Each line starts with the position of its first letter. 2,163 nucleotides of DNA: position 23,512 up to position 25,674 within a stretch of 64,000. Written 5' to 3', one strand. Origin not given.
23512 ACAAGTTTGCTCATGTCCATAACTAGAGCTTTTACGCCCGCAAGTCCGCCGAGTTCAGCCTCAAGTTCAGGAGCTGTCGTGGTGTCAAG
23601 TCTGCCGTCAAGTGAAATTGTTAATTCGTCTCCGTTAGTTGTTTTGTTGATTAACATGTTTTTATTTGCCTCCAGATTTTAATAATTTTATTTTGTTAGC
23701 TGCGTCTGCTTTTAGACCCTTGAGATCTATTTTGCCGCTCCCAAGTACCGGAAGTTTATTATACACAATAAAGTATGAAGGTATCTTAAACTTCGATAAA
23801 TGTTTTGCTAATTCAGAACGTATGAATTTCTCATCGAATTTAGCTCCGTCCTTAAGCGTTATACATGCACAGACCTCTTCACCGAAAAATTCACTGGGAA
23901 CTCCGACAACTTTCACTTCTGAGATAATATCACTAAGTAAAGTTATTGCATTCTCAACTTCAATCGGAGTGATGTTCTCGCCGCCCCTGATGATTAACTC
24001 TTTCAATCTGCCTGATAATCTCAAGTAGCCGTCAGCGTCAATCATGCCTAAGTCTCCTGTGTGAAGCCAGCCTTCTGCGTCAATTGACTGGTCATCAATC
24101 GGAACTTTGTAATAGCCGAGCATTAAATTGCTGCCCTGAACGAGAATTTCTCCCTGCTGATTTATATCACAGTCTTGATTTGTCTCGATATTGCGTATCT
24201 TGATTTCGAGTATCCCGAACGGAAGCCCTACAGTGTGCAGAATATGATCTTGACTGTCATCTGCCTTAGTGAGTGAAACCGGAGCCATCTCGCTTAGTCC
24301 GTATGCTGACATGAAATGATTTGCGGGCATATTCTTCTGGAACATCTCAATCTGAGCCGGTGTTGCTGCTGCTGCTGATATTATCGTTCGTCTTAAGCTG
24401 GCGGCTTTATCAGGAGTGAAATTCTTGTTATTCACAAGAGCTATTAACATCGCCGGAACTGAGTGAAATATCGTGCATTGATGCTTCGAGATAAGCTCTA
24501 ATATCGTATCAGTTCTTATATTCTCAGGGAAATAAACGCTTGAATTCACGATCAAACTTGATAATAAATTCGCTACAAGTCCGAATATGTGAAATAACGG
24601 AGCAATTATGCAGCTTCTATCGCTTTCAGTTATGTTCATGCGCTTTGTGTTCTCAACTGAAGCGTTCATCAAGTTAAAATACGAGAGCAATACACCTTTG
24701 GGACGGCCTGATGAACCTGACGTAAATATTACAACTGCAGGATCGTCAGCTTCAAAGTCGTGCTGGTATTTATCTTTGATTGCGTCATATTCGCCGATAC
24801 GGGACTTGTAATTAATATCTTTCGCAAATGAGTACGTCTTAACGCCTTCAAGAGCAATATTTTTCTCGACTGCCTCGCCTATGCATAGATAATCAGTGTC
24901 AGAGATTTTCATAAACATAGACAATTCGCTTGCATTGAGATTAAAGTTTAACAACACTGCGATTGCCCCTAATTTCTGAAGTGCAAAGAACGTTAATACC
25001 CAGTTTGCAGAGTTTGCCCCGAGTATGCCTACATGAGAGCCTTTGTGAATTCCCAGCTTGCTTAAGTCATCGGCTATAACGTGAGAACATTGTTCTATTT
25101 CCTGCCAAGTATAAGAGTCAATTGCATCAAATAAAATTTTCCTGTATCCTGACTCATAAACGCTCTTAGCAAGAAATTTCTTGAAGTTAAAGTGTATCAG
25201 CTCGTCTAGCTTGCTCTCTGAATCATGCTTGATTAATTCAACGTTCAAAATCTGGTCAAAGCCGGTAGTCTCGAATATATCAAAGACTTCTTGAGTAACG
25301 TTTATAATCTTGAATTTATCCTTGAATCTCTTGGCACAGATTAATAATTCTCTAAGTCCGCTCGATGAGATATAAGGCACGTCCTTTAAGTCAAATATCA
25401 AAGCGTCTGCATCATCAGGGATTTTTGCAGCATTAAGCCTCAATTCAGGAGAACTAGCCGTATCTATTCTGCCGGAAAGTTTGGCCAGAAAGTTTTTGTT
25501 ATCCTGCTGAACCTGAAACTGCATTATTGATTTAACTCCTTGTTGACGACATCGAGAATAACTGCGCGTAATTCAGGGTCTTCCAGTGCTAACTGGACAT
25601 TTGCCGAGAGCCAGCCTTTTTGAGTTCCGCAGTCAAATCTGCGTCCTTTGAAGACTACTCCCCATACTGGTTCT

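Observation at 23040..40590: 17.5-kb, 13-gene operon for a glyco/acyl conjugate with three adenylating enzymes and two condensation-like enzymes but no carrier protein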

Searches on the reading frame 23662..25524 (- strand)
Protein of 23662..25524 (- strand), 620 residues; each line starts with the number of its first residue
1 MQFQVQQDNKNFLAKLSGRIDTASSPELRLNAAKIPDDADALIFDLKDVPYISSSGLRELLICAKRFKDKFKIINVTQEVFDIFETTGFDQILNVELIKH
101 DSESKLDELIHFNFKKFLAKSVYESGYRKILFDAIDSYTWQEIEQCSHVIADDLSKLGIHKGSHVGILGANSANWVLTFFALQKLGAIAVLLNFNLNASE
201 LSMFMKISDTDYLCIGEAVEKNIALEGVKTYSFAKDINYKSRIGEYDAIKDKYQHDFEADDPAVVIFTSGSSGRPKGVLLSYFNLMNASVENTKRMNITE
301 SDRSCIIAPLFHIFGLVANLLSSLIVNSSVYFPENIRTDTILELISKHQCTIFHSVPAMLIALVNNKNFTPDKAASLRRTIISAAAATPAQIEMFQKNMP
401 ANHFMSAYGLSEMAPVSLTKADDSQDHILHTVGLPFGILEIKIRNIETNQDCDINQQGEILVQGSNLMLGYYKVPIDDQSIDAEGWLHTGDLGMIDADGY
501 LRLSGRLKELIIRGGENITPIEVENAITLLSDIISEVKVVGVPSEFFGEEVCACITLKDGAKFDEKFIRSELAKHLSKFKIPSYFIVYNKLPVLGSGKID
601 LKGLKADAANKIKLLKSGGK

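Call 4: search_protein_families(library=pfam, proteins=[window:23662-25524:-], max_evalue=0.01)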
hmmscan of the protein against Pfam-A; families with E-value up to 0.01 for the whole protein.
window:23662-25524:- (620 aa): 4 families
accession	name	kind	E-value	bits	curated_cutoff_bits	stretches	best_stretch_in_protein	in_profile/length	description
PF00501.34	AMP-binding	-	4.9e-68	230.1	29.9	1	129-472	12-384/384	AMP-binding enzyme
PF01740.26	STAS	-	3.3e-10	40.1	22.6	1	3-96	2-100/106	STAS domain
PF13193.12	AMP-binding_C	-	2.1e-09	38.6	24.5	1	522-598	1-76/76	AMP-binding enzyme C-terminal domain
PF13466.11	STAS_2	-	5.3e-05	23.7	29.2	1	15-90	2-80/80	STAS domain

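Call 5: search_protein_families(library=ncbifam, proteins=[window:23662-25524:-], max_evalue=0.01)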
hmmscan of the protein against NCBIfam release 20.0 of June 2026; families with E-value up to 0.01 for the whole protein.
window:23662-25524:- (620 aa): 109 families (the best 25 are shown)
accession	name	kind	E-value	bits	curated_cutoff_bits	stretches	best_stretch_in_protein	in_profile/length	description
NF004837.0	PRK06187.1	subfamily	1.7e-104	350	476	1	112-611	8-525/531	long-chain-fatty-acid--CoA ligase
NF009233.0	PRK12583.1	subfamily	5.8e-97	325.4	832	2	252-611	193-553/558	fatty acid CoA ligase family protein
NF006182.0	PRK08316.1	subfamily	6e-80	269.2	663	1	116-605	15-514/523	fatty acyl-CoA synthetase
NF005307.0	PRK06839.1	equivalog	2.2e-79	267.4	748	1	136-602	26-487/496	o-succinylbenzoate--CoA ligase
NF005801.1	PRK07656.1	equivalog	1.9e-78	264.4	657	1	130-599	19-494/500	FadD3 family acyl-CoA ligase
NF052580.1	Str24CoAsynCasG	equivalog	2.3e-76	257.3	750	1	131-600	59-542/548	steroid-24-oyl-CoA synthetase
NF052269.1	Staph_lig_FadD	equivalog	8.5e-76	255.3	650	1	137-607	27-492/499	long-chain-fatty-acid--CoA ligase FadD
NF004114.0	PRK05605.1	equivalog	1.4e-75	254.8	766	2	250-607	211-568/575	long-chain-fatty-acid--CoA ligase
TIGR01923.1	menE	equivalog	1.6e-75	254.7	330.15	1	139-600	1-438/442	o-succinylbenzoate--CoA ligase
NF002966.0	PRK03640.1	equivalog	5.2e-75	252.9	556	1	115-607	5-479/483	o-succinylbenzoate--CoA ligase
NF005702.0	PRK07514.1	subfamily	6.7e-73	245.7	558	1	128-607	20-499/506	malonyl-CoA synthase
NF006572.0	PRK09088.1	equivalog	5.5e-67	226.5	696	1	137-610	28-489/491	acyl-CoA synthetase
NF005676.0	PRK07470.1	equivalog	1.5e-66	225.1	774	1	112-611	20-532/544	acyl-CoA synthetase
NF006181.0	PRK08314.1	subfamily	9.7e-63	212.3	705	2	252-611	196-557/563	long-chain-fatty-acid--CoA ligase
NF004758.0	PRK06087.1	equivalog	3e-62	210.8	736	2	243-612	173-539/548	medium-chain fatty-acid--CoA ligase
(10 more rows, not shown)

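Call 30: find_homologous_proteins(query=window:23662-25524:-)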
Query window:23662-25524:- (620 aa): 3851 proteins with E <= 0.001 among 8000 candidates; the best 120 are listed.
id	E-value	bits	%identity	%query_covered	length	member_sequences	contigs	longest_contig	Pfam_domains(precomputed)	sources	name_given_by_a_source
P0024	0.0e+0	1261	90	100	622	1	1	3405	PF01740.27,PF00501.35,PF13193.13,PF13466.13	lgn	-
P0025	0.0e+0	1252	90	99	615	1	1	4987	PF01740.27,PF00501.35,PF13193.13,PF13466.13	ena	-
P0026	5.4e-274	928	100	67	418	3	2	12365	PF00501.35,PF13193.13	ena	-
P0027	7.9e-220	749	55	99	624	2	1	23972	PF01740.27,PF00501.35,PF13193.13,PF13466.13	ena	-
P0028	2.5e-217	741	55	99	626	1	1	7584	PF01740.27,PF00501.35,PF13193.13,PF13466.13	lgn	-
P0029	3.0e-216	738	56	98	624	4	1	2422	PF01740.27,PF00501.35,PF13193.13,PF13466.13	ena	-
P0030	5.4e-215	734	55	99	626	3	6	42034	PF01740.27,PF00501.35,PF13193.13,PF13466.13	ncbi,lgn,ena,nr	ncbi:MAG: AMP-binding protein [Lachnospiraceae bacterium]|nr:AMP-binding protein [Lachnospiraceae ba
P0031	9.1e-215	733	55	99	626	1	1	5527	PF01740.27,PF00501.35,PF13193.13,PF13466.13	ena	-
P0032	1.4e-214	732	55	99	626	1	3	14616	PF01740.27,PF00501.35,PF13193.13,PF13466.13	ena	-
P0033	1.7e-214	732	55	99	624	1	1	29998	PF01740.27,PF00501.35,PF13193.13,PF13466.13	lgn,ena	-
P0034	7.4e-214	730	55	99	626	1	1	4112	PF01740.27,PF00501.35,PF13193.13,PF13466.13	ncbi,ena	-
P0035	2.6e-212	725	55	99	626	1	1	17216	PF01740.27,PF00501.35,PF13193.13,PF13466.13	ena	-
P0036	3.4e-210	718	54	96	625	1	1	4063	PF01740.27,PF00501.35,PF13193.13,PF13466.13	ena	-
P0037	1.0e-209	716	54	99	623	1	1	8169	PF01740.27,PF00501.35,PF13193.13,PF13466.13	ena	-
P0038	3.1e-209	714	55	96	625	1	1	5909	PF01740.27,PF00501.35,PF13193.13,PF13466.13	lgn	-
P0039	1.0e-207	709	55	96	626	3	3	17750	PF01740.27,PF00501.35,PF13193.13,PF13466.13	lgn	-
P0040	2.0e-206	705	52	99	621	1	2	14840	PF01740.27,PF00501.35,PF13193.13,PF13466.13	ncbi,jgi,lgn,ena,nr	ncbi:MAG: STAS domain-containing protein [Lachnospiraceae bacterium]|jgi:fatty-acyl-CoA synthase|nr:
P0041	3.3e-206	704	54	98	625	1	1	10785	PF01740.27,PF00501.35,PF13193.13,PF13466.13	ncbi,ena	-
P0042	4.0e-206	704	52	99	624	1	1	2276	PF01740.27,PF00501.35,PF13193.13,PF13466.13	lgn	-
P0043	9.6e-206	703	54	96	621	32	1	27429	PF01740.27,PF00501.35,PF13193.13,PF13466.13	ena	-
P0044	1.1e-205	703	53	98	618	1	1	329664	PF01740.27,PF00501.35,PF13193.13,PF13466.13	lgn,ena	-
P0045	1.1e-205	703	53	96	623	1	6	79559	PF01740.27,PF00501.35,PF13193.13,PF13466.13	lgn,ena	-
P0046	1.1e-205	703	52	99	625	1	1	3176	PF01740.27,PF00501.35,PF13193.13,PF13466.13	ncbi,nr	ncbi:MAG: anti-sigma factor antagonist [Lachnospiraceae bacterium]|nr:anti-sigma factor antagonist [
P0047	2.6e-205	702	54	99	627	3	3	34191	PF01740.27,PF00501.35,PF13193.13,PF13466.13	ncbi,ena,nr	ncbi:MAG: AMP-binding protein [Lachnospiraceae bacterium]|nr:AMP-binding protein [Lachnospiraceae ba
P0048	2.8e-205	701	53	96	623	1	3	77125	PF01740.27,PF00501.35,PF13193.13,PF13466.13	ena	-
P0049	8.6e-205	700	53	98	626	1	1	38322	PF01740.27,PF00501.35,PF13193.13,PF13466.13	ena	-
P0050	9.6e-205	700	53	96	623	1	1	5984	PF01740.27,PF00501.35,PF13193.13,PF13466.13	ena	-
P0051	9.9e-205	700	53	96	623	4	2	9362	PF01740.27,PF00501.35,PF13193.13,PF13466.13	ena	-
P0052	1.8e-204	699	53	96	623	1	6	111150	PF01740.27,PF00501.35,PF13193.13,PF13466.13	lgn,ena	-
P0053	3.0e-204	698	53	96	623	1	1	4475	PF01740.27,PF00501.35,PF13193.13,PF13466.13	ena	-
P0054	3.1e-204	698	53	96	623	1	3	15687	PF01740.27,PF00501.35,PF13193.13,PF13466.13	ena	-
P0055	3.1e-204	698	53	96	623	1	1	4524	PF01740.27,PF00501.35,PF13193.13,PF13466.13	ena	-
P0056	3.2e-204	698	53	96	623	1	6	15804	PF01740.27,PF00501.35,PF13193.13,PF13466.13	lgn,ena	-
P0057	3.3e-204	698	53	96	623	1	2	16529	PF01740.27,PF00501.35,PF13193.13,PF13466.13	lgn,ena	-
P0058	3.3e-204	698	53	96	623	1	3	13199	PF01740.27,PF00501.35,PF13193.13,PF13466.13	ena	-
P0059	3.3e-204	698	53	96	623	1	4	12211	PF01740.27,PF00501.35,PF13193.13,PF13466.13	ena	-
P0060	3.3e-204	698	53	96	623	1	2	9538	PF01740.27,PF00501.35,PF13193.13,PF13466.13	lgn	-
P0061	3.5e-204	698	53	96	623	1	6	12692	PF01740.27,PF00501.35,PF13193.13,PF13466.13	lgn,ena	-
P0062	3.5e-204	698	53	96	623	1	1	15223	PF01740.27,PF00501.35,PF13193.13,PF13466.13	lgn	-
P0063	3.6e-204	698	53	96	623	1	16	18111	PF01740.27,PF00501.35,PF13193.13,PF13466.13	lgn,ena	-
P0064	3.8e-204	698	51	99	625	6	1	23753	PF01740.27,PF00501.35,PF13193.13,PF13466.13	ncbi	-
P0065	4.0e-204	698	53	96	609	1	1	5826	PF01740.27,PF00501.35,PF13193.13,PF13466.13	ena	-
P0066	4.2e-204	698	53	96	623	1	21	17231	PF01740.27,PF00501.35,PF13193.13,PF13466.13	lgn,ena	-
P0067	4.3e-204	697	53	96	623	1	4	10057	PF01740.27,PF00501.35,PF13193.13,PF13466.13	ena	-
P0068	4.7e-204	697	53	99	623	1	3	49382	PF01740.27,PF00501.35,PF13193.13,PF13466.13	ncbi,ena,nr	ncbi:MAG: AMP-binding protein [Eubacterium sp.]|nr:AMP-binding protein [Eubacterium sp.]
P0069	4.8e-204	697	53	96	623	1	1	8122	PF01740.27,PF00501.35,PF13193.13,PF13466.13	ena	-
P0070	5.5e-204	697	53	96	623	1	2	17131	PF01740.27,PF00501.35,PF13193.13,PF13466.13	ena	-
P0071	5.7e-204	697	53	96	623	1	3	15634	PF01740.27,PF00501.35,PF13193.13,PF13466.13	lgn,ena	-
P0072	6.1e-204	697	53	96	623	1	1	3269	PF01740.27,PF00501.35,PF13193.13,PF13466.13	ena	-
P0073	6.2e-204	697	53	96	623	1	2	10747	PF01740.27,PF00501.35,PF13193.13,PF13466.13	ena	-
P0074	6.6e-204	697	53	96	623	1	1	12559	PF01740.27,PF00501.35,PF13193.13,PF13466.13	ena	-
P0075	7.4e-204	697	53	96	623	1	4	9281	PF01740.27,PF00501.35,PF13193.13,PF13466.13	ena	-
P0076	9.0e-204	696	53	96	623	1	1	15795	PF01740.27,PF00501.35,PF13193.13,PF13466.13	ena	-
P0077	1.1e-203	696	53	96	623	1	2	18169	PF01740.27,PF00501.35,PF13193.13,PF13466.13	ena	-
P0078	1.2e-203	696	53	96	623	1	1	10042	PF01740.27,PF00501.35,PF13193.13,PF13466.13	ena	-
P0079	1.2e-203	696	53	96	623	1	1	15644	PF01740.27,PF00501.35,PF13193.13,PF13466.13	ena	-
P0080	1.2e-203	696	52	96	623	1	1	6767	PF01740.27,PF00501.35,PF13193.13,PF13466.13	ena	-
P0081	1.6e-203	696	53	96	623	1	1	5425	PF01740.27,PF00501.35,PF13193.13,PF13466.13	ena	-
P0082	1.7e-203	696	53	96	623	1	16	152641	PF01740.27,PF00501.35,PF13193.13,PF13466.13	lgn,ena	-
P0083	1.7e-203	696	53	96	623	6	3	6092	PF01740.27,PF00501.35,PF13193.13,PF13466.13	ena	-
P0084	1.8e-203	695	54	97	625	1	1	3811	PF01740.27,PF00501.35,PF13193.13,PF13466.13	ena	-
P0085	1.8e-203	695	53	99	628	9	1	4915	PF01740.27,PF00501.35,PF13193.13,PF13466.13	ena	-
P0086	2.2e-203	695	53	98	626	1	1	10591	PF01740.27,PF00501.35,PF13193.13,PF13466.13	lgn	-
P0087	2.2e-203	695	52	99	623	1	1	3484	PF01740.27,PF00501.35,PF13193.13,PF13466.13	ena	-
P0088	2.6e-203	695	53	96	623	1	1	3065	PF01740.27,PF00501.35,PF13193.13,PF13466.13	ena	-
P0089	3.1e-203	695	53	96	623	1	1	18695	PF01740.27,PF00501.35,PF13193.13,PF13466.13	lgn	-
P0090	4.4e-203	694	53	96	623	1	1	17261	PF01740.27,PF00501.35,PF13193.13,PF13466.13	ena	-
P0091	5.7e-203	694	53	96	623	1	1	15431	PF01740.27,PF00501.35,PF13193.13,PF13466.13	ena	-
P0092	6.8e-203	694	52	96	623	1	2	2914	PF01740.27,PF00501.35,PF13193.13,PF13466.13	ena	-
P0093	7.2e-203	693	52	96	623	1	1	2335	PF01740.27,PF00501.35,PF13193.13,PF13466.13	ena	-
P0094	7.7e-203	693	52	96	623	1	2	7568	PF01740.27,PF00501.35,PF13193.13,PF13466.13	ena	-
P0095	8.8e-203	693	52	96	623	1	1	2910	PF01740.27,PF00501.35,PF13193.13,PF13466.13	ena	-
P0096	9.1e-203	693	53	98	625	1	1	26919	PF01740.27,PF00501.35,PF13193.13,PF13466.13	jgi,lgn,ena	-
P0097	9.6e-203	693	52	96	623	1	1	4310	PF01740.27,PF00501.35,PF13193.13,PF13466.13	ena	-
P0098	1.4e-202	692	54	98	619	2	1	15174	PF01740.27,PF00501.35,PF13193.13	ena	-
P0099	1.5e-202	692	52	96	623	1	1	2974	PF01740.27,PF00501.35,PF13193.13,PF13466.13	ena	-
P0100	1.8e-202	692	52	97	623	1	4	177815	PF01740.27,PF00501.35,PF13193.13,PF13466.13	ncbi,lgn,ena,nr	ncbi:MAG: AMP-binding protein [Lachnospiraceae bacterium]|nr:AMP-binding protein [Lachnospiraceae ba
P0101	2.0e-202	692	52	96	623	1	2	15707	PF01740.27,PF00501.35,PF13193.13,PF13466.13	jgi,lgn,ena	-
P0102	2.9e-202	691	52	98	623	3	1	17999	PF01740.27,PF00501.35,PF13193.13,PF13466.13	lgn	-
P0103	3.1e-202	691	53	97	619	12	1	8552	PF01740.27,PF00501.35,PF13193.13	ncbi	-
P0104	3.3e-202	691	52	96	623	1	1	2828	PF01740.27,PF00501.35,PF13193.13,PF13466.13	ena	-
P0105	3.9e-202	691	52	98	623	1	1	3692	PF01740.27,PF00501.35,PF13193.13,PF13466.13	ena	-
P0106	5.3e-202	691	51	99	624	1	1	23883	PF01740.27,PF00501.35,PF13193.13,PF13466.13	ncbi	-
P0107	7.0e-202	690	53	96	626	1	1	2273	PF01740.27,PF00501.35,PF13193.13,PF13466.13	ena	-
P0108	7.7e-202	690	53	96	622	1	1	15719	PF01740.27,PF00501.35,PF13193.13,PF13466.13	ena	-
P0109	9.1e-202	690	51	99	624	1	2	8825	PF01740.27,PF00501.35,PF13193.13,PF13466.13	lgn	-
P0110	1.1e-201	690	51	99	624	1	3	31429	PF01740.27,PF00501.35,PF13193.13,PF13466.13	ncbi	-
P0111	1.9e-201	689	52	97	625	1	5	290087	PF01740.27,PF00501.35,PF13193.13,PF13466.13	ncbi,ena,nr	ncbi:MAG: AMP-binding protein [Lachnospiraceae bacterium]|nr:AMP-binding protein [Lachnospiraceae ba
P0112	2.3e-201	688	52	99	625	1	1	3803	PF01740.27,PF00501.35,PF13193.13,PF13466.13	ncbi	-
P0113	2.3e-201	688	52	96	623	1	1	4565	PF01740.27,PF00501.35,PF13193.13,PF13466.13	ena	-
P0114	4.7e-201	687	52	97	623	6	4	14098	PF01740.27,PF00501.35,PF13193.13,PF13466.13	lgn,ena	-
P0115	2.2e-200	685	51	96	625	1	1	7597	PF01740.27,PF00501.35,PF13193.13,PF13466.13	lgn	-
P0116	3.8e-200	684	52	99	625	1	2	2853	PF01740.27,PF00501.35,PF13193.13,PF13466.13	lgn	-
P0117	6.5e-200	684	52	96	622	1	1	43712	PF01740.27,PF00501.35,PF13193.13,PF13466.13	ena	-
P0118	1.2e-199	683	52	96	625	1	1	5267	PF01740.27,PF00501.35,PF13193.13,PF13466.13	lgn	-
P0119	1.6e-199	682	51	98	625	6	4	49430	PF01740.27,PF00501.35,PF13193.13,PF13466.13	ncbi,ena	-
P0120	2.3e-199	682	52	96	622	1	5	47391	PF01740.27,PF00501.35,PF13193.13,PF13466.13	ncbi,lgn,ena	-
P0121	9.7e-199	680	51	99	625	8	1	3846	PF01740.27,PF00501.35,PF13193.13,PF13466.13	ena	-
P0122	1.0e-198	680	52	98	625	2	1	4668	PF01740.27,PF00501.35,PF13193.13,PF13466.13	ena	-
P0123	1.4e-198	679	52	99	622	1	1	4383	PF01740.27,PF00501.35,PF13193.13,PF13466.13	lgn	-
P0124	1.9e-198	679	52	98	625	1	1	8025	PF01740.27,PF00501.35,PF13193.13,PF13466.13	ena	-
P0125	2.9e-198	678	52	96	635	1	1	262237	PF01740.27,PF00501.35,PF13193.13,PF13466.13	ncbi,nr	ncbi:MAG: AMP-binding protein [Lachnospiraceae bacterium]|nr:AMP-binding protein [Lachnospiraceae ba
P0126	3.6e-198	678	52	96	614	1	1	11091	PF01740.27,PF00501.35,PF13193.13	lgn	-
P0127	3.8e-197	675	50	99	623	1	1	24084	PF01740.27,PF00501.35,PF13193.13,PF13466.13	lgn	-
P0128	5.4e-197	674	51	99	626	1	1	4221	PF01740.27,PF00501.35,PF13193.13,PF13466.13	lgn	-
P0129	1.2e-196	673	52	96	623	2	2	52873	PF01740.27,PF00501.35,PF13193.13,PF13466.13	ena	-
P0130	2.2e-196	672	52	98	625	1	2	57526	PF01740.27,PF00501.35,PF13193.13,PF13466.13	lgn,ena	-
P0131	2.7e-196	672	53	96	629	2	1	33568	PF01740.27,PF00501.35,PF13193.13,PF13466.13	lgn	-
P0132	3.4e-196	671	51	97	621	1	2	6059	PF01740.27,PF00501.35,PF13193.13,PF13466.13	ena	-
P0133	6.8e-196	670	51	99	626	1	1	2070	PF01740.27,PF00501.35,PF13193.13,PF13466.13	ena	-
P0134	1.8e-195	669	50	96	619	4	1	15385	PF01740.27,PF00501.35,PF13193.13,PF13466.13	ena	-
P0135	1.9e-195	669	51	98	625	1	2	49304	PF01740.27,PF00501.35,PF13193.13,PF13466.13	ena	-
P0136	2.9e-195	668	51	97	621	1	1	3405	PF01740.27,PF00501.35,PF13193.13,PF13466.13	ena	-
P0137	3.5e-195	668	51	98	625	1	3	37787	PF01740.27,PF00501.35,PF13193.13,PF13466.13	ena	-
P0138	2.2e-194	665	50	98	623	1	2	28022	PF01740.27,PF00501.35,PF13193.13,PF13466.13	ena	-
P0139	2.7e-194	665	52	96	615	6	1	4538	PF01740.27,PF00501.35,PF13193.13,PF13466.13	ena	-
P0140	2.9e-194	665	51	96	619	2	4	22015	PF01740.27,PF00501.35,PF13193.13,PF13466.13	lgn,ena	-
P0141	4.1e-194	665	50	98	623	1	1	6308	PF01740.27,PF00501.35,PF13193.13,PF13466.13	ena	-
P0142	6.9e-194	664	50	99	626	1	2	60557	PF01740.27,PF00501.35,PF13193.13,PF13466.13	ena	-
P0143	7.3e-194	664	51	96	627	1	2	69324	PF01740.27,PF00501.35,PF13193.13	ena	-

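Call 31: find_encoding_contigs(protein=P0030, flank=10000, max_places=2)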
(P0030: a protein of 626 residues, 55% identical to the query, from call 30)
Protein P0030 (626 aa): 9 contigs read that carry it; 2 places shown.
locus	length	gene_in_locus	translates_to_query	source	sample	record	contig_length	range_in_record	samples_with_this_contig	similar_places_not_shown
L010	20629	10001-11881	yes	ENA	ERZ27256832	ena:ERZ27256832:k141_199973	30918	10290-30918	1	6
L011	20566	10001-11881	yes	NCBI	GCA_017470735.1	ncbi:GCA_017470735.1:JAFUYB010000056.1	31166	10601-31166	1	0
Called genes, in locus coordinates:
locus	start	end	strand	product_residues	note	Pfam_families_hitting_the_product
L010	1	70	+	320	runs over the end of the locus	PF01636:APH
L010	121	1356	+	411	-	PF01740:STAS, PF13466:STAS_2, PF00069:Pkinase (faint), PF01636:APH, PF03109:ABC1 (weak)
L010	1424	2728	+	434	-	-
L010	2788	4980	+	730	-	PF01636:APH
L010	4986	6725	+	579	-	PF00664:ABC_membrane, PF00005:ABC_tran, PF02463:SMC_N (faint)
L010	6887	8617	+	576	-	PF00664:ABC_membrane, PF00005:ABC_tran, PF02463:SMC_N (faint)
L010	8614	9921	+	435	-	-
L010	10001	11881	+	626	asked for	PF01740:STAS, PF13466:STAS_2, PF00501:AMP-binding, PF13193:AMP-binding_C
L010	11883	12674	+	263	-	PF00702:Hydrolase (faint), PF08282:Hydrolase_3, PF12710:HAD (faint), PF05116:S6PP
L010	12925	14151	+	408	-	PF01704:UDPGP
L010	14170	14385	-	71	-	-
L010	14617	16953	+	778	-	PF07929:PRiA4_ORF3, PF02810:SEC-C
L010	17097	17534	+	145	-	PF01166:TSC22 (faint), PF04012:PspA_IM30 (faint), PF05701:WEMBL (weak), PF06005:ZapB (faint), PF10473:CENP-F_leu_zip (weak), PF10805:DUF2730 (faint), PF23649:FKBP15 (weak), PF24161:CCDC39 (weak), +4 more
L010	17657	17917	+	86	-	PF09820:AAA-ATPase_like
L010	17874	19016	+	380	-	PF08011:PDDEXK_9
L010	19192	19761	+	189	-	PF05198:IF3_N, PF00707:IF3_C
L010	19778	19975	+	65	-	PF01632:Ribosomal_L35p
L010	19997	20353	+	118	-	PF00453:Ribosomal_L20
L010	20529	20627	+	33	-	?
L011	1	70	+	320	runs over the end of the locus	PF01636:APH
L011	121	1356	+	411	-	PF01740:STAS, PF13466:STAS_2, PF00069:Pkinase (faint), PF01636:APH, PF03109:ABC1 (weak)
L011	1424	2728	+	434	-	-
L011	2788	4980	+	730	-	PF01636:APH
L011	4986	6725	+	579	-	PF00664:ABC_membrane, PF00005:ABC_tran, PF02463:SMC_N (faint)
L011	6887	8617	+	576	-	PF00664:ABC_membrane, PF00005:ABC_tran, PF02463:SMC_N (faint)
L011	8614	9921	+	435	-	-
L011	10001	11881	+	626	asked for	PF01740:STAS, PF13466:STAS_2, PF00501:AMP-binding, PF13193:AMP-binding_C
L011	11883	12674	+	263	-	PF00702:Hydrolase (faint), PF08282:Hydrolase_3, PF12710:HAD (faint), PF05116:S6PP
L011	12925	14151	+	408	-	PF01704:UDPGP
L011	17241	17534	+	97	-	-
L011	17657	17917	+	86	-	PF09820:AAA-ATPase_like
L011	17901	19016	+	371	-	PF08011:PDDEXK_9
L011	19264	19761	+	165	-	PF05198:IF3_N, PF00707:IF3_C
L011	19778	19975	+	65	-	PF01632:Ribosomal_L35p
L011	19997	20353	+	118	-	PF00453:Ribosomal_L20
